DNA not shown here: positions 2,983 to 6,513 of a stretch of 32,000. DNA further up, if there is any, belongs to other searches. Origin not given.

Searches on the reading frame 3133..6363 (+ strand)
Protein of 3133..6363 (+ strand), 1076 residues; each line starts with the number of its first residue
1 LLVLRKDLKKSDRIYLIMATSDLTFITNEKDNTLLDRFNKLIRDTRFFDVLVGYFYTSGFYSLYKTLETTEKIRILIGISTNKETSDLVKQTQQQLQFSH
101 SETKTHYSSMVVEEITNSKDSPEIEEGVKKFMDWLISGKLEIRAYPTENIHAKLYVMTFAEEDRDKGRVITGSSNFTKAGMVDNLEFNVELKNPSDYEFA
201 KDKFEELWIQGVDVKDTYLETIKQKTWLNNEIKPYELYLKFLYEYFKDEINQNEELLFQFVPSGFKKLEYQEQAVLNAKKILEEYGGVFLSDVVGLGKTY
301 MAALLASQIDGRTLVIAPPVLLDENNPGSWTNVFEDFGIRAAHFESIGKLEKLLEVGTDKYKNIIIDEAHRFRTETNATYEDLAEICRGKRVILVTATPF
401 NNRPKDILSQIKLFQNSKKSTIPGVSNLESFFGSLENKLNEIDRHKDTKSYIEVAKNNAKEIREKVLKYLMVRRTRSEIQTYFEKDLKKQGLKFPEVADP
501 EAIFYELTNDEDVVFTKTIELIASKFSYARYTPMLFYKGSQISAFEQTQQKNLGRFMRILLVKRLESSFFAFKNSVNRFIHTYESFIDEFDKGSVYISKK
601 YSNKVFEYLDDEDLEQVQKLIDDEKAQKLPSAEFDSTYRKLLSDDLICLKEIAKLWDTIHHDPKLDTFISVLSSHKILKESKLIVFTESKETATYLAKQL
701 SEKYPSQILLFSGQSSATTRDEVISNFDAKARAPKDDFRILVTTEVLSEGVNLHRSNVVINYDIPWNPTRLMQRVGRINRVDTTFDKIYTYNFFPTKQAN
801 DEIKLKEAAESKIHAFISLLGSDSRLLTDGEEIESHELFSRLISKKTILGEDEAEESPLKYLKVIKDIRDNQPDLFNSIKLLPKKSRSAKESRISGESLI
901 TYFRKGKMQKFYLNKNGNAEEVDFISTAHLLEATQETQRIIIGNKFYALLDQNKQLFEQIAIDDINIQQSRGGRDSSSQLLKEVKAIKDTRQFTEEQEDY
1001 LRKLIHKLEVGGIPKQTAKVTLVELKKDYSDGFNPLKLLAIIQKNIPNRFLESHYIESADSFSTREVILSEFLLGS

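Call 5: search_protein_families(library=pfam, proteins=[window:3133-6363:+], max_evalue=0.01)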
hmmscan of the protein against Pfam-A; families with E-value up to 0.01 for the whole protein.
window:3133-6363:+ (1076 aa): 9 families
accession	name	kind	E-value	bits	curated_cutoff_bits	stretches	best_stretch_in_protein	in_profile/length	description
PF00271.37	Helicase_C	-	1.8e-21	76.9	23.5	1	668-781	6-109/110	Helicase conserved C-terminal domain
PF13091.12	PLDc_2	-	8.6e-11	42.2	27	1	111-208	38-132/132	PLD-like domain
PF04851.21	ResIII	-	2.4e-10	41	22.5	1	268-400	5-163/164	Type III restriction enzyme, res subunit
PF00176.29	SNF2-rel_dom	-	1.9e-09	37.5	24.9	1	331-485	98-231/290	SNF2-related domain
PF00270.35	DEAD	-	1e-07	32.3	26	1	348-403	103-163/167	DEAD/DEAH box helicase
PF09565.16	RE_NgoFVII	-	5e-06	26.3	23.8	1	139-208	81-149/162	NgoFVII restriction endonuclease N-terminal PLD domain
PF22590.2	Cas3-like_C_2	-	6.9e-06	26.7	27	1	681-781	3-104/106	CRISPR-associated nuclease/helicase Cas3, C-terminal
PF13307.12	Helicase_C_2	-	0.00015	22.3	25.3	1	679-784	8-113/170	Helicase C-terminal domain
PF13401.12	AAA_22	-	0.00029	21.6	27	1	294-391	14-115/130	AAA domain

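Call 6: search_protein_families(library=padloc, proteins=[window:3133-6363:+], max_evalue=0.01)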
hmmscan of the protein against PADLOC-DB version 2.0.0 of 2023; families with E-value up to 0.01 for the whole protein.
window:3133-6363:+ (1076 aa): 39 families (the best 25 are shown)
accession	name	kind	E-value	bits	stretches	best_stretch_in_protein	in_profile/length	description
PDLC01075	C3a139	-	8.7e-46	154.7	1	38-815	15-761/948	HKD+Snf2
PDLC02621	DrmD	-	2.9e-36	123.1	1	536-826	378-673/1040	DrmD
PDLC02193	PLD_Helicase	-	5.8e-31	105.5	2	632-824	638-838/905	-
PDLC02623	DrmD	-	7e-30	101.5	1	609-843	463-682/1040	DrmD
PDLC02619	DrmD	-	1e-24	84.8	2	604-828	341-578/872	DrmD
PDLC02500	BrxHI|BrxHII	-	4e-24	83.2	1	553-919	369-703/933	BrxHI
PDLC02843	DpdE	-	6.3e-23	78.6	2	655-781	543-663/1091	DpdE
PDLC00659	HmaA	-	2e-22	76.9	1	640-782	464-611/1176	SNF2 helicase / DEAD-box helicase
PDLC02840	DpdE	-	1.1e-19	68.3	2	667-799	547-671/1091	DpdE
PDLC02504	BrxHI|BrxHII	-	1.5e-19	67.5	1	546-837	362-634/971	BrxHII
PDLC02632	DrmD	-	2e-19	67.5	1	543-800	385-643/662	DrmD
PDLC02572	DrmA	-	9.5e-19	64.8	1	552-797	391-637/1043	DrmA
PDLC02620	DrmD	-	8.1e-18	61.8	1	550-795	359-590/1060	DrmD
PDLC02633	DrmD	-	1.3e-15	54.5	1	551-796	395-643/839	DrmD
PDLC00631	ZorD1|ZorD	-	4.4e-15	52.6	2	659-784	751-871/1071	"SWI2/SNF2 helicase, Mrr-like nuclease"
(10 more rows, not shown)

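Call 8: search_protein_families(library=ncbifam, proteins=[window:3133-6363:+], max_evalue=0.01)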
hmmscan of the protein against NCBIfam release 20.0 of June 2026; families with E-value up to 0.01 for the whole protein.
window:3133-6363:+ (1076 aa): 25 families
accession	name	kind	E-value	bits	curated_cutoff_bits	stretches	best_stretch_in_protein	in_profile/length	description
NF042964.1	phospholipD_antiphage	equivalog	1.5e-49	169.1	1100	3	548-823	589-829/895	phospholipase D-like domain-containing anti-phage protein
NF038317.1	DISARM_DrmD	equivalog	9.6e-42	143.3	610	1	464-842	313-670/1021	DISARM system SNF2-like helicase DrmD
NF041062.1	DpdE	equivalog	5e-27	94.3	500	2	615-796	486-656/1048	protein DpdE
NF038318.1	DISARM_DrmD_b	equivalog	4.5e-25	87.9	950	2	605-998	339-740/868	DISARM system SNF2-like helicase DrmD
NF003426.0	PRK04914.1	equivalog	1.4e-15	56.7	576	1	658-782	475-592/959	RNA polymerase-associated protein RapA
NF010337.0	PRK13766.1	equivalog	1.2e-13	50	610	1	635-782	320-469/781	Hef nuclease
NF008744.0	PRK11776.1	equivalog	1.2e-10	40.5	524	1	651-784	216-339/460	ATP-dependent RNA helicase DbpA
NF041790.1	anti-phage_ZorD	equivalog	1.4e-08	33.1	1500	1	659-790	901-1032/1035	type I Zorya anti-phage system protein ZorD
TIGR02621.3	cas3_GSU0051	exception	2.8e-08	33.1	400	1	674-783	267-375/854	type I-G CRISPR-associated helicase/endonuclease Cas3g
NF008394.0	PRK11192.1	equivalog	5.3e-08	32.1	507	1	665-780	235-340/441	ATP-dependent RNA helicase SrmB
NF053631.1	RNA_helic_CshA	equivalog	6.2e-08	31.9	646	1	649-781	209-331/434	degradosome RNA helicase CshA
NF007882.0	PRK10590.1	equivalog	2.1e-07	30.3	743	1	682-786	247-344/456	ATP-dependent RNA helicase RhlE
NF058637.1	helic_SCO1167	equivalog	1.1e-06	27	1200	1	677-781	775-874/932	SCO1167/SCO6262 family helicase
TIGR04121.1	DEXH_lig_assoc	equivalog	2.9e-06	25.3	850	1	676-780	244-345/804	ligase-associated DNA damage response DEXH box helicase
NF053636.1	DDHlcsCsdAPsy1082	equivalog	1.3e-05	23.9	890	1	681-782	244-338/512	DEAD/DEAH box helicase CsdA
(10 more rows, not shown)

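Call 40: search_solved_structures(query=window:3133-6363:+, max_evalue=0.01)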
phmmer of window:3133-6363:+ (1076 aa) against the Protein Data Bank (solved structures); distinct sequences matched with E-value up to 0.01: 126 (the best 60 are shown).
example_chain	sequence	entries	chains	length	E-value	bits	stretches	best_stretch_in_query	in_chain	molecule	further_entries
6pwf_K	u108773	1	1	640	1.6e-09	39.5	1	717-812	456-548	chromatin remodeling factor ISWI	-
3mwy_W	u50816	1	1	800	3e-09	38.6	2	345-487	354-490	Chromo domain-containing protein 1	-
9n6h_K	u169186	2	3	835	3.7e-09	38.3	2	345-487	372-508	Chromo domain-containing protein 1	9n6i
5jxr_A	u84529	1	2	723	5e-09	37.9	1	717-810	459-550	Chromatin-remodeling complex ATPase-like protein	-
6uv0_A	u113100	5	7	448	2.2e-08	35.7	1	653-815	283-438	Probable ATP-dependent RNA helicase DDX17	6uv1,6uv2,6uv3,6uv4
8so8_A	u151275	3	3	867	1.4e-07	33.1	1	660-786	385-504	RNA polymerase-associated protein RapA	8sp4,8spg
6bog_A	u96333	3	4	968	1.9e-07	32.7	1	660-786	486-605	RNA polymerase-associated protein RapA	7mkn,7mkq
7m8e_F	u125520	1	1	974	1.9e-07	32.6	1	660-786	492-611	RNA polymerase-associated protein RapA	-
4s20_K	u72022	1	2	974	1.9e-07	32.6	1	660-786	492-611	RNA polymerase-associated protein RapA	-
8qy7_A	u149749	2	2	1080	2.6e-07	32.2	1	661-801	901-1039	DEAD/DEAH box helicase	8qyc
6ftx_W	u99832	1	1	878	3.8e-07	31.6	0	345-413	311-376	Chromatin-remodeling ATPase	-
1hv8_A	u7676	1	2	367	5.3e-07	31.2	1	680-782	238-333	PUTATIVE ATP-DEPENDENT RNA HELICASE MJ0669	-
3fht_A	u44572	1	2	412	6.3e-07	30.9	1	667-780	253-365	ATP-dependent RNA helicase DDX19B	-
4d25_A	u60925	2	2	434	6.7e-07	30.8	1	681-787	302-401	BMVLG PROTEIN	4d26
6b4i_E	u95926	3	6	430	6.8e-07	30.8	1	667-780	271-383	ATP-dependent RNA helicase DDX19B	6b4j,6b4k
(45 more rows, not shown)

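Call 58: search_dna_similar(query=window:3184-6363:+, collection=plasmids, mode=protein, max_rows=15)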
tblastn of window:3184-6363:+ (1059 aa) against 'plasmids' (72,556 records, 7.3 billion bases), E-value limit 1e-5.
Records with a match: 686; places in all: 731; records where one place covers at least 80% of the query: 20.
Best place of each record, by identity: 60-80% 1; <60% 685.
By first word of the organism name: Klebsiella 43; Escherichia 40; Bacillus 35; Rhodococcus 31; Thermus 28; Deinococcus 23; Nostoc 22; Acinetobacter 22; Enterococcus 19; Listeria 17; and 176 more.
By predicted mobility (MOB-suite, as given by PLSDB): non-mobilizable 402; conjugative 154; mobilizable 130.
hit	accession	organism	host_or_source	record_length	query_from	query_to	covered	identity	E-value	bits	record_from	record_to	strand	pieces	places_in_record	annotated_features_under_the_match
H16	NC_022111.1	Prevotella sp. oral taxon 299 str. F0039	Homo sapiens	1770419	8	916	86%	36.6%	6e-161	535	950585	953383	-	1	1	none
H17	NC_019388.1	Thermus oshimai JL-2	-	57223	8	872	82%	32.7%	2e-119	413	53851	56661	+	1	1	helicase-related protein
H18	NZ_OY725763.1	Parabacteroides distasonis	-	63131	7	889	83%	31.0%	1e-108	381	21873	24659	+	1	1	SNF2-related protein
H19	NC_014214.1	Allomeiothermus silvanus DSM 9946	hot spring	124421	6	930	87%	29.0%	2e-98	351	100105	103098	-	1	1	helicase-related protein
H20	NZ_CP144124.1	Halalkalicoccus sp. CGA53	cell culture,sediment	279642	1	920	87%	25.7%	7e-63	242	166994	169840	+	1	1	helicase-related protein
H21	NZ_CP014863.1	Thermococcus profundus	-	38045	31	838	76%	29.2%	7e-72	270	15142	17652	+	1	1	helicase-related protein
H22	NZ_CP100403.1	Halorussus aquaticus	cell culture,saline soil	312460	33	924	84%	26.2%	4e-53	212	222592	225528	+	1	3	helicase-related protein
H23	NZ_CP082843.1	Prevotella nigrescens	-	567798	114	942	78%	28.0%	5e-78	289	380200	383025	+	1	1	helicase-related protein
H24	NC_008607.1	Pelobacter propionicus DSM 2379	-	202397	9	901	84%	25.8%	2e-56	222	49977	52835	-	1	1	helicase-related protein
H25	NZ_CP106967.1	Haloferax alexandrinus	-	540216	33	924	84%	25.8%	1e-51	207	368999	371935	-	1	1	helicase-related protein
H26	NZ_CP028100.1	Synechocystis sp. IPPAS B-1465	axenic culture,Synechocystis sp. GT-L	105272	4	902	85%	24.8%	1e-54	216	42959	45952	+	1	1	helicase-related protein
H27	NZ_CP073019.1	Synechocystis sp. PCC 6803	cell culture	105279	4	902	85%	24.8%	1e-54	216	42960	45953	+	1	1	helicase-related protein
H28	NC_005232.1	Synechocystis sp. PCC 6803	-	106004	4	902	85%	24.8%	1e-54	216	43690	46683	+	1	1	helicase-related protein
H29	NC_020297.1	Synechocystis sp. PCC 6803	-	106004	4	902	85%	24.8%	1e-54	216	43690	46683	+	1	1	helicase-related protein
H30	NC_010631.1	Nostoc punctiforme PCC 73102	-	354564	32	942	80%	26.2%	3e-21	195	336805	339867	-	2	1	helicase-related protein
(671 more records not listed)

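Call 59: get_annotated_region(hit=H18, flank=8000)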
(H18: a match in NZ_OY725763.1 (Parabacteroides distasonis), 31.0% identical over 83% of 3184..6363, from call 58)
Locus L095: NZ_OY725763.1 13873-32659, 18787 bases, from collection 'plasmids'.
description: Parabacteroides distasonis strain Parabacteroides distasonis TSDC17.2-1.1 plasmid 18, complete sequence
organism: Parabacteroides distasonis (NCBI taxid 823)
taxonomy: Bacteria; Bacteroidota; Bacteroidia; Bacteroidales; Tannerellaceae; Parabacteroides; Parabacteroides distasonis
host: -; source: -; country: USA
typing (MOB-suite, as given by PLSDB): non-mobilizable
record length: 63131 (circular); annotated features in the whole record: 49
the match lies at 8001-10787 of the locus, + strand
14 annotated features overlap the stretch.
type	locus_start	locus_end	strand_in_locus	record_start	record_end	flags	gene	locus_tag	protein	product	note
CDS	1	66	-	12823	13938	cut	-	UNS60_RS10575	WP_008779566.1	DUF4625 domain-containing protein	-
CDS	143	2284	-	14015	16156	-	-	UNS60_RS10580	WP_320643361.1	TonB-dependent receptor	-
CDS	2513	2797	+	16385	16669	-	-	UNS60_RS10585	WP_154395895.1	hypothetical protein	-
CDS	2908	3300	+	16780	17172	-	-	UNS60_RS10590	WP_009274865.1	transcriptional repressor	GO:0006355 - regulation of DNA-templated transcription [Evidence IEA]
CDS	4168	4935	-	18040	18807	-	-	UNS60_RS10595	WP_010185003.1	metallophosphoesterase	-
CDS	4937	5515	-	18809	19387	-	-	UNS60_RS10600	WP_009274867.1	metallophosphoesterase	-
CDS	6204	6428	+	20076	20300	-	-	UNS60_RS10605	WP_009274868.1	helix-turn-helix transcriptional regulator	-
CDS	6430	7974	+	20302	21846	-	-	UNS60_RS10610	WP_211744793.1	RNA-binding domain-containing protein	-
CDS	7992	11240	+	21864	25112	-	-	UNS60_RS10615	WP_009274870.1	SNF2-related protein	-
CDS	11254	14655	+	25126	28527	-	-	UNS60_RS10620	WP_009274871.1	N-6 DNA methylase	GO:0006304 - DNA modification [Evidence IEA]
CDS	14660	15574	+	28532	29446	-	-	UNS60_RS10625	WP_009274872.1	hypothetical protein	-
CDS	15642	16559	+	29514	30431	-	-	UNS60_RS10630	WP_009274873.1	toll/interleukin-1 receptor domain-containing protein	GO:0007165 - signal transduction [Evidence IEA]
CDS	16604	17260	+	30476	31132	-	-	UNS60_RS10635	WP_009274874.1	hypothetical protein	-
CDS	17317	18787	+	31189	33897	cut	-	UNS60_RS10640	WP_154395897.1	AAA domain-containing protein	-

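Call 60: get_annotated_region(hit=H17, flank=8000)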
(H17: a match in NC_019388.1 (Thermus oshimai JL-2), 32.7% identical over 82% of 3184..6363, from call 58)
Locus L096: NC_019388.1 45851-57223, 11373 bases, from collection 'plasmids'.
description: Thermus oshimai JL-2 plasmid pTHEOS02, complete sequence
organism: Thermus oshimai JL-2 (NCBI taxid 751945)
taxonomy: Bacteria; Deinococcota; Deinococci; Thermales; Thermaceae; Thermus; Thermus oshimai; Thermus oshimai JL-2
host: -; source: -; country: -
typing (MOB-suite, as given by PLSDB): non-mobilizable; replicon rep_cluster_1113,rep_cluster_1779
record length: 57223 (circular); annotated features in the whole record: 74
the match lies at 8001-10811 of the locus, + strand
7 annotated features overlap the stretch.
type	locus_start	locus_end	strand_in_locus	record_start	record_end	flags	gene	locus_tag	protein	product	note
CDS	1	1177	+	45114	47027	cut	-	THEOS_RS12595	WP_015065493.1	S8 family serine peptidase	GO:0006508 - proteolysis [Evidence IEA]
CDS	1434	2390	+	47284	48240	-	-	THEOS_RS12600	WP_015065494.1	tyrosine-type recombinase/integrase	GO:0015074 - DNA integration [Evidence IEA]; GO:0006310 - DNA recombination [Evidence IEA]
CDS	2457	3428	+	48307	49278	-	-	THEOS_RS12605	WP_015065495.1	AAA family ATPase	-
CDS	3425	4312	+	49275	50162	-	-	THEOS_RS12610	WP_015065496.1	ParB/RepB/Spo0J family partition protein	GO:0007059 - chromosome segregation [Evidence IEA]; GO:0000910 - cytokinesis [Evidence IEA]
CDS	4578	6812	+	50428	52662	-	-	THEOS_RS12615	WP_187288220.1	DNA methyltransferase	-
CDS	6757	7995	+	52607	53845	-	-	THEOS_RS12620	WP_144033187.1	hypothetical protein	-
CDS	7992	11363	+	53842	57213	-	-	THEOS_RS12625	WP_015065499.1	helicase-related protein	-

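Call 61: get_annotated_region(hit=H23, flank=8000)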
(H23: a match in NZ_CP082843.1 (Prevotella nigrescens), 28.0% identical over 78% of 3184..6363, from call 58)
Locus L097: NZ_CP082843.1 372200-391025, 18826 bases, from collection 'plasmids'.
description: Prevotella nigrescens strain FDAARGOS_1486 plasmid unnamed, complete sequence
organism: Prevotella nigrescens (NCBI taxid 28133)
taxonomy: Bacteria; Bacteroidota; Bacteroidia; Bacteroidales; Prevotellaceae; Prevotella; Prevotella nigrescens
host: -; source: -; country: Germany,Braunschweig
typing (MOB-suite, as given by PLSDB): non-mobilizable; mating-pair formation MPF_T
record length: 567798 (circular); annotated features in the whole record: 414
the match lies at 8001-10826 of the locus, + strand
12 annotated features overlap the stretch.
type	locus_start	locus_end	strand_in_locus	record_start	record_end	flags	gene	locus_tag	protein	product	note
CDS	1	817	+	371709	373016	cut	-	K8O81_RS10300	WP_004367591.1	DUF1302 family protein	-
CDS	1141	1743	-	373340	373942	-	-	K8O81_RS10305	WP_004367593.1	DDE-type integrase/transposase/recombinase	GO:0015074 - DNA integration [Evidence IEA]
CDS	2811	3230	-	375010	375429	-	-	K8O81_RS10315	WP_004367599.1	hypothetical protein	-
CDS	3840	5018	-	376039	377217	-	-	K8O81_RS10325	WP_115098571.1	IS4 family transposase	-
CDS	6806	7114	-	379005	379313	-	-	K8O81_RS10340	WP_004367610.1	DUF3853 family protein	-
CDS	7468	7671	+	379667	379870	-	-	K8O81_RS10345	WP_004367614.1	helix-turn-helix transcriptional regulator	-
CDS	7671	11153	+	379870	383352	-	-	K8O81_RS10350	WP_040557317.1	helicase-related protein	-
CDS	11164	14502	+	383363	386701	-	-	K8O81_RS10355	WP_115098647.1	N-6 DNA methylase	GO:0006306 - DNA methylation [Evidence IEA]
CDS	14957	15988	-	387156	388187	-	-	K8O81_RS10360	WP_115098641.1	Eco57I restriction-modification methylase domain-containing protein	GO:0006304 - DNA modification [Evidence IEA]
CDS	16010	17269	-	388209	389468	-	-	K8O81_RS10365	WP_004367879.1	ATP-binding protein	-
CDS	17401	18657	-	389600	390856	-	-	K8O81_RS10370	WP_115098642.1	Eco57I restriction-modification methylase domain-containing protein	GO:0006304 - DNA modification [Evidence IEA]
CDS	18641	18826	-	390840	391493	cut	-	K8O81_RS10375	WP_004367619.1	master DNA invertase Mpi family serine-type recombinase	-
